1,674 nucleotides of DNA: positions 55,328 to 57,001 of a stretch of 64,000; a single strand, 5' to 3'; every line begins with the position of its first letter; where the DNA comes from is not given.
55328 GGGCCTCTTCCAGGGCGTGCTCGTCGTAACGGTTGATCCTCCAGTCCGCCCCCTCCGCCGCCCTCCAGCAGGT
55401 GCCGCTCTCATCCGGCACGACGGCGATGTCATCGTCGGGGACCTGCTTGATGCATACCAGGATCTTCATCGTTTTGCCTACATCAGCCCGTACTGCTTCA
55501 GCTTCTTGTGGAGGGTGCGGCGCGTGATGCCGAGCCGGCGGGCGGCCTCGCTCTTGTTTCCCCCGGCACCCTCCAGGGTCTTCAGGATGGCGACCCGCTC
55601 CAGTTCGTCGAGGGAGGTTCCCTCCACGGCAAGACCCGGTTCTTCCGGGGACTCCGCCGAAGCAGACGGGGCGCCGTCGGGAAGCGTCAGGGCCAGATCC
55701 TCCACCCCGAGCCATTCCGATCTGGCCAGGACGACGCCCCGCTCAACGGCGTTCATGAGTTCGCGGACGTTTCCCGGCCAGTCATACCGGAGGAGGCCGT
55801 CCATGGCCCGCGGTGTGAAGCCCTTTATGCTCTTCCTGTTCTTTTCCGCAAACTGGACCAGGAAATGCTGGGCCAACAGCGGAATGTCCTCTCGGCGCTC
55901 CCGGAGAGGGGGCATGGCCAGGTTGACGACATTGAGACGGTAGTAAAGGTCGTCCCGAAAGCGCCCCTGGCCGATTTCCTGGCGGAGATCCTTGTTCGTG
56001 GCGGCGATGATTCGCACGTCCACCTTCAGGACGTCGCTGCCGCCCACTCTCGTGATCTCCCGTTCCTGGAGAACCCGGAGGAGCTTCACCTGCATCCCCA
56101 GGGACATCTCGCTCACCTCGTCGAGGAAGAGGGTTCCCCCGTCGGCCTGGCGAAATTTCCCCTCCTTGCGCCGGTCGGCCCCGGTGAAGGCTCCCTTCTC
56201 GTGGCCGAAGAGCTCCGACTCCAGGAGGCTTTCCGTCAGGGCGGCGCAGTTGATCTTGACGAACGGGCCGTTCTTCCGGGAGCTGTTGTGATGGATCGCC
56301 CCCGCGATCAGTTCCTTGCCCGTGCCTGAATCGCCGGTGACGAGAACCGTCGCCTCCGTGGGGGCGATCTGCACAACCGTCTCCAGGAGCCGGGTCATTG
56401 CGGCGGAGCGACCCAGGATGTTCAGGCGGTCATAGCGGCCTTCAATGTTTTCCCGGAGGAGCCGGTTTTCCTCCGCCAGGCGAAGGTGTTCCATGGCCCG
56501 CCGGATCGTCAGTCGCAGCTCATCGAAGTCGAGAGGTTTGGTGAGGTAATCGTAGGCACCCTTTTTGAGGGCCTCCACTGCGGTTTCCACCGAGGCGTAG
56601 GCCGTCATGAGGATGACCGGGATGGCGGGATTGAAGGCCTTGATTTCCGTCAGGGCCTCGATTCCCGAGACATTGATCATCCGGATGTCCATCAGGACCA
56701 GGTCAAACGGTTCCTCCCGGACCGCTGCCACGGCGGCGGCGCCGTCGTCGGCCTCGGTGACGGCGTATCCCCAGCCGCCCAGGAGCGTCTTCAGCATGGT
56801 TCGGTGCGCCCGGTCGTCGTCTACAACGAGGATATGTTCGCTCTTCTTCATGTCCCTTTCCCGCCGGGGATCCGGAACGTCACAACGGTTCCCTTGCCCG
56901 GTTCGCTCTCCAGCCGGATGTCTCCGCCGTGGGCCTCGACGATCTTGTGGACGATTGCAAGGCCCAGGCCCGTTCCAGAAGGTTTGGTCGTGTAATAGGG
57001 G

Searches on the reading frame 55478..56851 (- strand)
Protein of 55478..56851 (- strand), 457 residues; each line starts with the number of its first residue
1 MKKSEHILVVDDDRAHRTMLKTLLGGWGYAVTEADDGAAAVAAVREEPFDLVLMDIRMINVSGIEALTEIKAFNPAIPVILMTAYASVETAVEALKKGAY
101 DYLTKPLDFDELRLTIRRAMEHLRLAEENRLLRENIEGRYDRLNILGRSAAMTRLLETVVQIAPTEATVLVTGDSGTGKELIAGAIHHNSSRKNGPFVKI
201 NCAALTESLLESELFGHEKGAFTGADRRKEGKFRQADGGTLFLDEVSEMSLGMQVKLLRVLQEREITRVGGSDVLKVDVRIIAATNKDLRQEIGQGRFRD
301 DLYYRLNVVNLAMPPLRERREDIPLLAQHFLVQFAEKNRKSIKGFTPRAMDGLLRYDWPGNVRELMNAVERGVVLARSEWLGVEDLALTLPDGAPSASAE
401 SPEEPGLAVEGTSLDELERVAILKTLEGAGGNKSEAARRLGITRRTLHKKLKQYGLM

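Call 62: search_protein_families(library=ncbifam, proteins=[window:55478-56851:-], max_evalue=1e-10)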
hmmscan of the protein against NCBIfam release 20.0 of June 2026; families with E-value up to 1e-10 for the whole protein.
window:55478-56851:- (457 aa): 85 families (the best 25 are shown)
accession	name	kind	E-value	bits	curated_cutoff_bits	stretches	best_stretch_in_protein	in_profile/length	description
NF007689.0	PRK10365.1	equivalog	7.6e-175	581.9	760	1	6-452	7-440/441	sigma-54-dependent response regulator transcription factor ZraR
NF008469.0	PRK11361.1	equivalog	1.4e-164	548.2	714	1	1-456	1-456/461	acetoacetate metabolism transcriptional regulator AtoC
TIGR01818.1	ntrC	equivalog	1.5e-137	459.2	558.6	1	7-453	1-462/463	nitrogen regulation protein NR(I)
TIGR02915.1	PEP_resp_reg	equivalog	7.2e-129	430.5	502.6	1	7-456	1-444/445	PEP-CTERM-box response regulator transcription factor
NF051870.1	NAssimRespRegNtrX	equivalog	6.3e-120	401.1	600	1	5-456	2-452/452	nitrogen assimilation response regulator NtrX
TIGR01817.1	nifA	equivalog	1.7e-118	396.7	528.85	1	133-396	186-448/534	nif-specific transcriptional activator NifA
NF011695.0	PRK15115.1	equivalog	7.6e-117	390.8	763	1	2-454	4-436/445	two-component system response regulator GlrR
NF008176.1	PRK10923.1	equivalog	1.4e-113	380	620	1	6-456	5-468/469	nitrogen regulation protein NR(I)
NF041946.1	LuxO_transreg_Vib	equivalog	2.3e-113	379.4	800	1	10-454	2-460/463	quorum-sensing sigma-54 dependent transcriptional regulator LuxO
NF050807.1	TransRegFlbDCaul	equivalog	6.5e-113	378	750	1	28-454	24-438/454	sigma-54-dependent transcriptional regulator FlbD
NF041552.1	TF_PrdR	equivalog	1.4e-109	367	795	1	112-455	240-577/577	sigma-54 dependent transcriptional regulator PrdR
NF038308.1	RNA_repair_RtcR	equivalog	2.9e-104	349.8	650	1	75-455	110-517/530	RNA repair transcriptional activator RtcR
NF003451.0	PRK05022.1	equivalog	6.6e-104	348.4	476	1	119-456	164-510/512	nitric oxide reductase transcriptional regulator NorR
NF049963.1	RespRegFlgRCampy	domain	1e-97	327.7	750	1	7-455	3-428/429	fla regulon two-component system response regulator FlgR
TIGR02329.1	propionate_PrpR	equivalog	1.9e-94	317.2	499.2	1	123-452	191-525/526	propionate catabolism operon regulatory protein PrpR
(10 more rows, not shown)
